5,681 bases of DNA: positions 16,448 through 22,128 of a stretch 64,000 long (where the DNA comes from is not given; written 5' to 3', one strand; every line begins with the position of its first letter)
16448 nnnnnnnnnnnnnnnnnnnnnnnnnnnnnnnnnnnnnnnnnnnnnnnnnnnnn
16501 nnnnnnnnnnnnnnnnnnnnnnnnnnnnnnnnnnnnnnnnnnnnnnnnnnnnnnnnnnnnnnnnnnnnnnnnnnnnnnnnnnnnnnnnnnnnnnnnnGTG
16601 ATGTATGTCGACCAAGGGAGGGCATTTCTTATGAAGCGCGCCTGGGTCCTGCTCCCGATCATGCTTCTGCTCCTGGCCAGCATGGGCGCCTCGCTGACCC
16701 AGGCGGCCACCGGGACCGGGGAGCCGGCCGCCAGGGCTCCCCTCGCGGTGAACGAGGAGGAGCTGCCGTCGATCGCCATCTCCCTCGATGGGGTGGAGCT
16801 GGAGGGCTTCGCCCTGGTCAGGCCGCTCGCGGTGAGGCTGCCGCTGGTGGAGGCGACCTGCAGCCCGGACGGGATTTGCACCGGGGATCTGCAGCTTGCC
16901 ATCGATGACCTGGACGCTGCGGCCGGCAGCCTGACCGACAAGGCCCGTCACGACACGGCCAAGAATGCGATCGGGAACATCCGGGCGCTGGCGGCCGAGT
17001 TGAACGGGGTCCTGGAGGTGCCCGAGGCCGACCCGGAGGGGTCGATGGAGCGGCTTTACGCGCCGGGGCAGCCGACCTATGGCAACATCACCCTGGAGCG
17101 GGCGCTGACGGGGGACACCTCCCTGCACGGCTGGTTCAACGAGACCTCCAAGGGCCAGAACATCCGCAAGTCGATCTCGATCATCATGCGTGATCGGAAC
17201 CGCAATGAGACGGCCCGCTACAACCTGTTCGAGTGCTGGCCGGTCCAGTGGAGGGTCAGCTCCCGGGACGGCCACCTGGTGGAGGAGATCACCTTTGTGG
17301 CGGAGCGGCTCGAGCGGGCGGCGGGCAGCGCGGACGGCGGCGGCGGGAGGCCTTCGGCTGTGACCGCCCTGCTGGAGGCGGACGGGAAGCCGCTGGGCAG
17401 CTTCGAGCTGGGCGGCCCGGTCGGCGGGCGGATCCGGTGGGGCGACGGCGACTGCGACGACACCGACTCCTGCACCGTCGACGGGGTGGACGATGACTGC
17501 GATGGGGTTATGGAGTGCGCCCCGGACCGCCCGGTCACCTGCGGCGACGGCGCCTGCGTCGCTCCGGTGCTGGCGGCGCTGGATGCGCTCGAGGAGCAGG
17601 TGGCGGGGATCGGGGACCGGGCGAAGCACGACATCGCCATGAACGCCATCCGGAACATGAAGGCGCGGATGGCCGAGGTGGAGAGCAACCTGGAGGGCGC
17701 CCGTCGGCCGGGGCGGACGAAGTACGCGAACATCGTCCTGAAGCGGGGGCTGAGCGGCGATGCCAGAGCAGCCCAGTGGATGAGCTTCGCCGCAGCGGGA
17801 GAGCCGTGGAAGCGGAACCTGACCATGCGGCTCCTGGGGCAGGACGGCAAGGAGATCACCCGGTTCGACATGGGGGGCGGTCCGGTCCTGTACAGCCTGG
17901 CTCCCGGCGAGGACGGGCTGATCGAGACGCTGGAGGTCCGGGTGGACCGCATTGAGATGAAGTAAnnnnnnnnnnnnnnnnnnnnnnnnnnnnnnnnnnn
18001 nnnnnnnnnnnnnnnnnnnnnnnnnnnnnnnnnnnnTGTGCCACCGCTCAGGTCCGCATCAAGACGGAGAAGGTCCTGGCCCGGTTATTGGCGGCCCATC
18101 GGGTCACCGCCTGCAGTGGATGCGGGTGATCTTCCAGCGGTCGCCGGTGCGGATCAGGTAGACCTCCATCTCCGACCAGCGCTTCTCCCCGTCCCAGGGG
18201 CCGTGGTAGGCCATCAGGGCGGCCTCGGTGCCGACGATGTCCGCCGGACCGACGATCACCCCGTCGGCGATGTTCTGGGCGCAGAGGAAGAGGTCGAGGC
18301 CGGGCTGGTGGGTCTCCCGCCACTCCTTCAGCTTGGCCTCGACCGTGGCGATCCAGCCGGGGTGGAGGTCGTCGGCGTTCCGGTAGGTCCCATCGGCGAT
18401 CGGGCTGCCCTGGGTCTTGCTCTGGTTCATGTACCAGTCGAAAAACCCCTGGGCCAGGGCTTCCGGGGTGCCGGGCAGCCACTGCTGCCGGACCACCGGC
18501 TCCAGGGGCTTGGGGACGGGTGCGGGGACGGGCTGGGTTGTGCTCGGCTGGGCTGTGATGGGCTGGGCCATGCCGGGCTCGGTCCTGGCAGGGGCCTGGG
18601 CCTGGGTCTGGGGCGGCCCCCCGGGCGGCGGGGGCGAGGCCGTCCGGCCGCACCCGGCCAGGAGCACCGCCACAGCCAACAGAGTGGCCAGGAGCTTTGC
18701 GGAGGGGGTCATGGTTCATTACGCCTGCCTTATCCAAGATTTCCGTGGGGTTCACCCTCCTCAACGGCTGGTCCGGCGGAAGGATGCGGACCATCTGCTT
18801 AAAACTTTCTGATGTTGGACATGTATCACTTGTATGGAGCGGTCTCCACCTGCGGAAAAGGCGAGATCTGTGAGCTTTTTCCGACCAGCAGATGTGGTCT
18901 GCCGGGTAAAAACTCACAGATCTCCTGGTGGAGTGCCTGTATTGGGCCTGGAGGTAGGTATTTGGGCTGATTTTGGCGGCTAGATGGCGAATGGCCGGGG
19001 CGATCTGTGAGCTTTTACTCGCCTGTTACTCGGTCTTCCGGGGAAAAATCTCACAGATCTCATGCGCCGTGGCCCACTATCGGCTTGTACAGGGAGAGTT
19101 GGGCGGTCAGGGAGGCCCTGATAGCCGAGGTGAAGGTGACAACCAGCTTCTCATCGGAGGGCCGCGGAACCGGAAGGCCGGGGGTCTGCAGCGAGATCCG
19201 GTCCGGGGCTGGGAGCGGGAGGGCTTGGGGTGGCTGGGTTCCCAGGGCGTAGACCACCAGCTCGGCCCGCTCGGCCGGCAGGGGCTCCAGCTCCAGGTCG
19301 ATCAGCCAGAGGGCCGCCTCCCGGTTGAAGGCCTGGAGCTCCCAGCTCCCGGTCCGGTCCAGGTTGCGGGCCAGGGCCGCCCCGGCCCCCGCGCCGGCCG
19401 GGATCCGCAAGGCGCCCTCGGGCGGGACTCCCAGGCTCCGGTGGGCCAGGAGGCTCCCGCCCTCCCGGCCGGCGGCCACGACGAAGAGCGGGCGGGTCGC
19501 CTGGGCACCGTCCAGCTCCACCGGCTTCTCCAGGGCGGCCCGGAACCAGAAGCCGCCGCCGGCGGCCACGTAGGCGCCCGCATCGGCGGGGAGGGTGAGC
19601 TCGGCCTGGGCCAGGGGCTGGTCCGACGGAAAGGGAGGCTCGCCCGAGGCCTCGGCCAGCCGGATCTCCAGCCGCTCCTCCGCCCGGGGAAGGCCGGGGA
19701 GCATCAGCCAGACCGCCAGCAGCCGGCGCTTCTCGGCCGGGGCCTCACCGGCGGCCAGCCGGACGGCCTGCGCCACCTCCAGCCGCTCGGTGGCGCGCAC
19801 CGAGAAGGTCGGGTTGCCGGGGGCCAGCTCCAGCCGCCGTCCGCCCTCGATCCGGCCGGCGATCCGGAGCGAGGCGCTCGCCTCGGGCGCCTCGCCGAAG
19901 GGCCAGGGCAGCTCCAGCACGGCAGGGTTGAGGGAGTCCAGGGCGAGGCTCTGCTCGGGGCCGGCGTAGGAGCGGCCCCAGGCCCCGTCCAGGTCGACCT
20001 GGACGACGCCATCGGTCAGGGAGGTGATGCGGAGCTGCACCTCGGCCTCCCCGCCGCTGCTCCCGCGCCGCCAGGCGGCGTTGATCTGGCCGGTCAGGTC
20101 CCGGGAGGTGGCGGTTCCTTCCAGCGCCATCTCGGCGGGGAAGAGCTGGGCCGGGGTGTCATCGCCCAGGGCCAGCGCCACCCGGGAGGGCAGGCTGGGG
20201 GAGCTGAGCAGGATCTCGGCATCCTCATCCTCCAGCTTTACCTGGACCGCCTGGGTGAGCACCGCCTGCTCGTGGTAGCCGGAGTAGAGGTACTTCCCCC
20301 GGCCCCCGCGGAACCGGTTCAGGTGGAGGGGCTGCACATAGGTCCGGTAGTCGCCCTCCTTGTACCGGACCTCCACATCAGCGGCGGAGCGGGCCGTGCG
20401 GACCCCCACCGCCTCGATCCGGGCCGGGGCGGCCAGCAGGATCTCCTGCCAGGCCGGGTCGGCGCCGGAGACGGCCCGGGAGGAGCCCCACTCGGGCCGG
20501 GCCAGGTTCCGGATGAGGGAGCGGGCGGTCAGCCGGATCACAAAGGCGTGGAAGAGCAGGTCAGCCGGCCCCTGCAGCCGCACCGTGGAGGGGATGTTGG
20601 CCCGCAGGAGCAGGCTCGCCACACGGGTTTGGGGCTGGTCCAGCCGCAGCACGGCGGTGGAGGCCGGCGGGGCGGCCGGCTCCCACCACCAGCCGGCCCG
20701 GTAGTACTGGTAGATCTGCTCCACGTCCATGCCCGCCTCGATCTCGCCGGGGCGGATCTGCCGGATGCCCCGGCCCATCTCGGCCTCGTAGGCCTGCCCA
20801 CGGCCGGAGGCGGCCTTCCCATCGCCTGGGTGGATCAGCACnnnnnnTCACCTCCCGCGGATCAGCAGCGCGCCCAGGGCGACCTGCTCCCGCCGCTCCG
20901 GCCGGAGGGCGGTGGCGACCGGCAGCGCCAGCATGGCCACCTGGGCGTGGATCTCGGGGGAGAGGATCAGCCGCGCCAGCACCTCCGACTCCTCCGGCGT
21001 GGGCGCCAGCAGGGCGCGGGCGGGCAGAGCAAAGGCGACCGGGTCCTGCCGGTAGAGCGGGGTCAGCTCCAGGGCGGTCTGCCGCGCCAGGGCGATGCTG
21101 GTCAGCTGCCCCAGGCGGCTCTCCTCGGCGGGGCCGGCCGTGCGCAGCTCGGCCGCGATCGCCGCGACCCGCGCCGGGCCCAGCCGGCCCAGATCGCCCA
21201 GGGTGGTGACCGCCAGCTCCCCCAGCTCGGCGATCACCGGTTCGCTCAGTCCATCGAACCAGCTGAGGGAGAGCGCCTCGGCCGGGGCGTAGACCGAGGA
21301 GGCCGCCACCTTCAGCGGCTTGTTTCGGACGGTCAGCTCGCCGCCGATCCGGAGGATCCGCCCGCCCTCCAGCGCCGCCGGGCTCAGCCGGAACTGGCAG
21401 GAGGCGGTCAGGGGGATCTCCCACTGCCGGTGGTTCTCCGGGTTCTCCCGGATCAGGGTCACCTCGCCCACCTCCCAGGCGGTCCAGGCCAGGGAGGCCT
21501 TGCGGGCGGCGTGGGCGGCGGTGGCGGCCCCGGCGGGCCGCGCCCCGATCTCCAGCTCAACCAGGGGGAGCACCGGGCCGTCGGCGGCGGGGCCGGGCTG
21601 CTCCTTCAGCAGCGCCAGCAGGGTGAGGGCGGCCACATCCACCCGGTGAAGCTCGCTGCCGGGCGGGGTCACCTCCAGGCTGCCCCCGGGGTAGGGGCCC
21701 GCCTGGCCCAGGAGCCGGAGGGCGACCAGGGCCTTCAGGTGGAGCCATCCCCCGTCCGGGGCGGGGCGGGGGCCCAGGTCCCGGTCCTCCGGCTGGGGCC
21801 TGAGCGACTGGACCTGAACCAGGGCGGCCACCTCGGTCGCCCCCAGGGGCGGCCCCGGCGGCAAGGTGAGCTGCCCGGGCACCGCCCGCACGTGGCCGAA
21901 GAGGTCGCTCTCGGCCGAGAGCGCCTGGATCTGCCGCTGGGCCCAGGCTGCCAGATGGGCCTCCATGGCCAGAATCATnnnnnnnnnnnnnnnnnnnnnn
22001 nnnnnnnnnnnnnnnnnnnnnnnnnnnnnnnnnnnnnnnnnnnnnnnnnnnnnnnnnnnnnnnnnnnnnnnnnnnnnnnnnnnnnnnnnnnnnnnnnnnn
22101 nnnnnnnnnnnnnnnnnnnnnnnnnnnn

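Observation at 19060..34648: Stand-alone contractile tail-like locus (tailocin/eCIS-like) with a PAAR tip but no head, lysis, ATPase or LysM genes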

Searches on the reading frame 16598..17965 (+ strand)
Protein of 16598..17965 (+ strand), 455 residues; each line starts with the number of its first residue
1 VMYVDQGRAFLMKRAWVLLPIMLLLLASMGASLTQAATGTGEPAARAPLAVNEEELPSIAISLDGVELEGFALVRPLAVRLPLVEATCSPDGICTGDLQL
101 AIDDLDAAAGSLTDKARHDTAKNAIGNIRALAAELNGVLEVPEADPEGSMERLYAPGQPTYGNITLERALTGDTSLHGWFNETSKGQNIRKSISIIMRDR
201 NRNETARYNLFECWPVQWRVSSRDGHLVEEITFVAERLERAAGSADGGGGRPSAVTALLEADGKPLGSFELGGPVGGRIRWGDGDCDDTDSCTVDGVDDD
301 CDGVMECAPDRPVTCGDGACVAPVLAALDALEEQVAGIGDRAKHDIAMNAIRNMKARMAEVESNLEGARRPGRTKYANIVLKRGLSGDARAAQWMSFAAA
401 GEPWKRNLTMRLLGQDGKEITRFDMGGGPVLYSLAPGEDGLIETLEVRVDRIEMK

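Call 19: search_protein_families(library=pfam, max_evalue=0.001, proteins=[window:16598-17965:+])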
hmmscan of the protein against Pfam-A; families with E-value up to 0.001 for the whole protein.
window:16598-17965:+ (455 aa): 1 family
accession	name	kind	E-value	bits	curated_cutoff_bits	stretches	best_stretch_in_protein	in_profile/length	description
PF06841.18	Phage_T4_gp19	-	1.2e-26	93.6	28.2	2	152-222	41-113/134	T4-like virus tail tube protein gp19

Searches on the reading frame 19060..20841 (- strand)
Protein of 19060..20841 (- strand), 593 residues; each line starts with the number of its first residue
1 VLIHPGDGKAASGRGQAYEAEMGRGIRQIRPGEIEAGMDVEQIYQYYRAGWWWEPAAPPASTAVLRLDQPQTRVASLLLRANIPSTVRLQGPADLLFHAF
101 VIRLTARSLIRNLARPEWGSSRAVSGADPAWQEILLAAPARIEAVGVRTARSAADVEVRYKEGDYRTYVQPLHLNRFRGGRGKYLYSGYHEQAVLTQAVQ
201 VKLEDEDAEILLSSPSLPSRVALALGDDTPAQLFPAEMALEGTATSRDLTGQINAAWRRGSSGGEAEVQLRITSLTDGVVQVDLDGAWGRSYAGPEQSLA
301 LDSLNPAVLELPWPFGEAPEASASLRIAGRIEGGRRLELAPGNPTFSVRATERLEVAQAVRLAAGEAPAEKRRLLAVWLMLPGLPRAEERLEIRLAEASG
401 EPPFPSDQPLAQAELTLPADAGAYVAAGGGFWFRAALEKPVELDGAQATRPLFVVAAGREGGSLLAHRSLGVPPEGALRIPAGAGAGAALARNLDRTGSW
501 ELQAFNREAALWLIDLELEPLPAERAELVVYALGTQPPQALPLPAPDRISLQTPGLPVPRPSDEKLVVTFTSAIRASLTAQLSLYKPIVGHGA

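Call 5: search_protein_families(library=pfam, max_evalue=0.01, proteins=[window:19060-20841:-])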
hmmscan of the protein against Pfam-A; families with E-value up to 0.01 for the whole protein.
window:19060-20841:- (593 aa): 0 families

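Call 9: search_protein_families(library=phrogs, max_evalue=0.01, proteins=[window:19060-20841:-])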
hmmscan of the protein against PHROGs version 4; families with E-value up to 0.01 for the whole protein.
window:19060-20841:- (593 aa): 0 families

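Call 11: search_protein_families(library=ncbifam, max_evalue=0.01, proteins=[window:19060-20841:-])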
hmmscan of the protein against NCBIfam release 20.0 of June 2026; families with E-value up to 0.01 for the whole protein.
window:19060-20841:- (593 aa): 0 families

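Call 57: search_solved_structures(query=A5, max_evalue=10)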
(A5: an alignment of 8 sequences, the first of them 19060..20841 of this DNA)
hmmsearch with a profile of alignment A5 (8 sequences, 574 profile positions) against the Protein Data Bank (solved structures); distinct sequences matched with E-value up to 10: 0.

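Call 84: search_protein_families(library=pfam, alignment_id=A5, max_evalue=0.1)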
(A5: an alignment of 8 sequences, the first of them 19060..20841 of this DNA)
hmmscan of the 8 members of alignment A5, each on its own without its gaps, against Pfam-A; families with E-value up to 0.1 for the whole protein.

A. member 1, window:19060-20841:- (593 aa): 0 families

B. families by the number of members that match (of 8 scanned): 2 families
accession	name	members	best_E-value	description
PF12857.13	TOBE_3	1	9.1e-06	TOBE-like domain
PF13590.11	DUF4136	1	0.0055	Domain of unknown function (DUF4136)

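Call 109: search_dna_similar(query=window:19060-20841:-, collection=phages, mode=protein, max_rows=8, max_evalue=0.01)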
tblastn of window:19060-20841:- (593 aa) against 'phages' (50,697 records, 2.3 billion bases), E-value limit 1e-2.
No match.

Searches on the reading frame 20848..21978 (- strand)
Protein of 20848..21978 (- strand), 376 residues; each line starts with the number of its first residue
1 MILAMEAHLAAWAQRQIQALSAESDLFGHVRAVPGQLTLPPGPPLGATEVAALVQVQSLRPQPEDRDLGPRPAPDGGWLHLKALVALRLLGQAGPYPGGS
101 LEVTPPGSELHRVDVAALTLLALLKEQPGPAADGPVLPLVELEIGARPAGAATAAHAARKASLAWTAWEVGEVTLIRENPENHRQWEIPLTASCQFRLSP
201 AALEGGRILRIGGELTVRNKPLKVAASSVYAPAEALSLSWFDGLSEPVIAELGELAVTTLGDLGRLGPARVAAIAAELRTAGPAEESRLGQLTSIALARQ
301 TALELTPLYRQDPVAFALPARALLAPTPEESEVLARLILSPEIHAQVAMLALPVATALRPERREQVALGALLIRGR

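Call 5: search_protein_families(library=pfam, max_evalue=0.01, proteins=[window:20848-21978:-])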
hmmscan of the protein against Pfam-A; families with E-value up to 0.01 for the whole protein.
window:20848-21978:- (376 aa): 0 families

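Call 9: search_protein_families(library=phrogs, max_evalue=0.01, proteins=[window:20848-21978:-])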
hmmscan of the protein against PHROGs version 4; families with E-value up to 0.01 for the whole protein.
window:20848-21978:- (376 aa): 0 families

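Call 11: search_protein_families(library=ncbifam, max_evalue=0.01, proteins=[window:20848-21978:-])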
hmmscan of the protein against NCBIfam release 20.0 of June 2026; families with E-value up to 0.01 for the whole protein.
window:20848-21978:- (376 aa): 0 families

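Call 25: search_solved_structures(query=A1, max_evalue=10, show_alignments=2)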
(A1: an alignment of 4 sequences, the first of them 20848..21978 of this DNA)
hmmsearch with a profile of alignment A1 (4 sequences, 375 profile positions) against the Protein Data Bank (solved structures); distinct sequences matched with E-value up to 10: 0.

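Call 35: find_homologous_proteins(query=A1, max_evalue=0.001)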
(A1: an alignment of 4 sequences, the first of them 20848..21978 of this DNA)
Query A1 (4 sequences) (376 aa, profile of the alignment): 17 proteins with E <= 0.001 among 8000 candidates.
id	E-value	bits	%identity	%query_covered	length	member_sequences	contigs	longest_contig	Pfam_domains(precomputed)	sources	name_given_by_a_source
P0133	3.5e-195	666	72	100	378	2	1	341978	-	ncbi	-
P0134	8.4e-191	652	47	99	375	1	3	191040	-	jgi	jgi:hypothetical protein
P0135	6.8e-188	643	46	99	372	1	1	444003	-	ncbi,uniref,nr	ncbi:hypothetical protein E5161_07145 [Cohnella pontilimi]|uniref:Uncharacterized protein n=1 Tax=Co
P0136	5.7e-177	607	70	100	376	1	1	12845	-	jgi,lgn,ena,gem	-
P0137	1.1e-172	593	72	100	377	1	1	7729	-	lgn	-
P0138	1.6e-168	579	73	100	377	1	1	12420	-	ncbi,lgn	ncbi:MAG: hypothetical protein ACOY94_07220 [Bacillota bacterium]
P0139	1.9e-166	572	70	100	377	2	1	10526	-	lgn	-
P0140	2.1e-162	559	71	100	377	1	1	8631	-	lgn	-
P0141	8.2e-162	557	70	100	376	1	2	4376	-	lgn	-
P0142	6.4e-161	554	69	100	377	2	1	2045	-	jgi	jgi:hypothetical protein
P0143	1.1e-158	546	66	100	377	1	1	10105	-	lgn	-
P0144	9.9e-141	487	55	99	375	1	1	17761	-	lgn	-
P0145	2.9e-131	456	50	86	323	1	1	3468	-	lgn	-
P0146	8.8e-130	451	50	85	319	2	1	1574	-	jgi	jgi:hypothetical protein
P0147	3.5e-128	446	47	99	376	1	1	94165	-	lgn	-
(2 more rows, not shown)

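Call 45: predict_structure(alignment_id=A3)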
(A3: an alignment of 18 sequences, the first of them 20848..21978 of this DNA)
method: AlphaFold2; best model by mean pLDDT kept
length: 376 residues; sequences in the alignment: 18
mean_pLDDT: 78.2   pTM: 0.50
mean pLDDT of the five models: 78.2, 76.5, 75.9, 75.4, 73.9
residues with pLDDT >= 90: 132; 70-90: 151; 50-70: 34; < 50: 59
segments of 3 or more residues with pLDDT < 50: 68-76, 130-148, 201-207, 209-228
pLDDT, mean of each block of 10 residues (from residue 1): 85 87 82 92 86 93 56 54 93 78 75 91 69 39 41 61 77 93 94 75 45 39 45 86 93 86 89 92 94 92 81 84 93 91 91 94 87 69
secondary structure, 60 per line:
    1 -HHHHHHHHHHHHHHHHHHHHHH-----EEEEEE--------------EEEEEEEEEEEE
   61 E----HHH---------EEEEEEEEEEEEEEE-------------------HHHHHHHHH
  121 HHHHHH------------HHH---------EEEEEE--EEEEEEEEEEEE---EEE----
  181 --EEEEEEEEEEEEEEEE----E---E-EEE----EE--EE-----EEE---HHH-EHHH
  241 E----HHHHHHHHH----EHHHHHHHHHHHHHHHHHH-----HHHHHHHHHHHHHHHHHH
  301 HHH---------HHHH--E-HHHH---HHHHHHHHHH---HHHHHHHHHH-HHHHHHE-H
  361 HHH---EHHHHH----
elements in order: H2-23 E29-34 E49-61 E78-92 H112-126 E151-156 E159-170 E174-176 E183-198 E209-211 E227-229 H246-254 H260-277 H283-303 H313-316 H321-324 H328-337 H341-350 H352-357 H360-363 H368-372

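Call 47: fold_search(model_id=the predicted structure, library=pdb)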
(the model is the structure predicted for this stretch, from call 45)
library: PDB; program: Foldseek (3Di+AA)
matches with E <= 10: 768; with E <= 0.001: 2
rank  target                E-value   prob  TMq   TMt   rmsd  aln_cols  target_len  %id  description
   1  2gjv_A                5.2e-04  1.00  0.25  0.57   4.9       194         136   11  Crystal Structure of a Protein of Unknown Function from Salmonella typhimurium (released 2006-04-11)
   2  9b42_G                8.4e-04  1.00  0.25  0.45   6.6       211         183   10  Pseudomonas phage Pa193 neck and extended tail (collar, gateway, tail tube, and sheath proteins) (released 2024-10-16)
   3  4acv_B                1.4e-03  1.00  0.20  0.46   7.5       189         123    9  Listeria monocytogenes Antigen B (released 2013-01-09)
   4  8hdr_G                2.2e-03  0.97  0.20  0.42  11.2       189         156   10  Cyanophage Pam3 neck (released 2023-02-01)
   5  8kef_a                2.2e-03  0.66  0.18  0.24  11.8       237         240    7  Cyanophage A-1(L) neck/gp7-terminator (released 2024-04-17)
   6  6u5j_A                2.3e-03  0.99  0.25  0.48  11.0       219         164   13  CryoEM Structure of Pyocin R2 - postcontracted - collar (released 2020-04-15)
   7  8fvh_M                2.8e-03  0.97  0.23  0.41   7.5       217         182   11  Pseudomonas phage E217 neck (portal, head-to-tail connector, collar and gateway proteins) (released 2023-07-26)
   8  9cc7_F                3.3e-03  0.99  0.26  0.41  12.0       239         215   10  Bacteriophage PhiTE extended connector complex (released 2025-04-16)
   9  6u5f_A                3.5e-03  1.00  0.23  0.46   6.7       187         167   14  CryoEM Structure of Pyocin R2 - precontracted - collar (released 2020-04-15)
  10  8bcu_A                3.7e-03  1.00  0.27  0.54   7.2       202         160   10  Cryo-EM structure of the proximal end of bacteriophage T5 tail, after interaction with its receptor : p142 tail termin (released 2023-11-01)
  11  9j1j_A                4.5e-03  0.98  0.18  0.42   8.2       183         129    9  Cap region of monocin (released 2025-01-08)
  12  8bcp_A                6.4e-03  0.97  0.23  0.45   8.2       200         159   12  Cryo-EM structure of the proximal end of bacteriophage T5 tail : p142 tail terminator protein hexamer and pb6 tail tub (released 2023-11-01)
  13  9rks_F                6.4e-03  0.89  0.22  0.40   9.2       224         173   11  Agrobacterium phage 7-7-1 neck 2 + tail terminator + tail sheath + tail tube (released 2025-12-10)
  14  8gtf_k                6.7e-03  0.80  0.17  0.36   9.4       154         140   16  Cryo-EM model of the marine siphophage vB_DshS-R4C stopper-terminator complex (released 2023-07-12)
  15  9mt4_F                7.2e-03  0.91  0.24  0.41  11.8       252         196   13  Connector structure of phage JohannRWettstein (Bas63) (released 2025-11-19)
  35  9khy_1                3.4e-02  0.99  0.26  0.50   5.5       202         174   11  Terminator and trunk structure of Escherichia phage Mu (released 2025-02-12)
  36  9qgn_A                3.4e-02  0.51  0.21  0.26  18.9       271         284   10  Cryo-EM structure of the PlPVC1 cap, 6-fold symmetrized (C6), in extended state (released 2025-10-29)
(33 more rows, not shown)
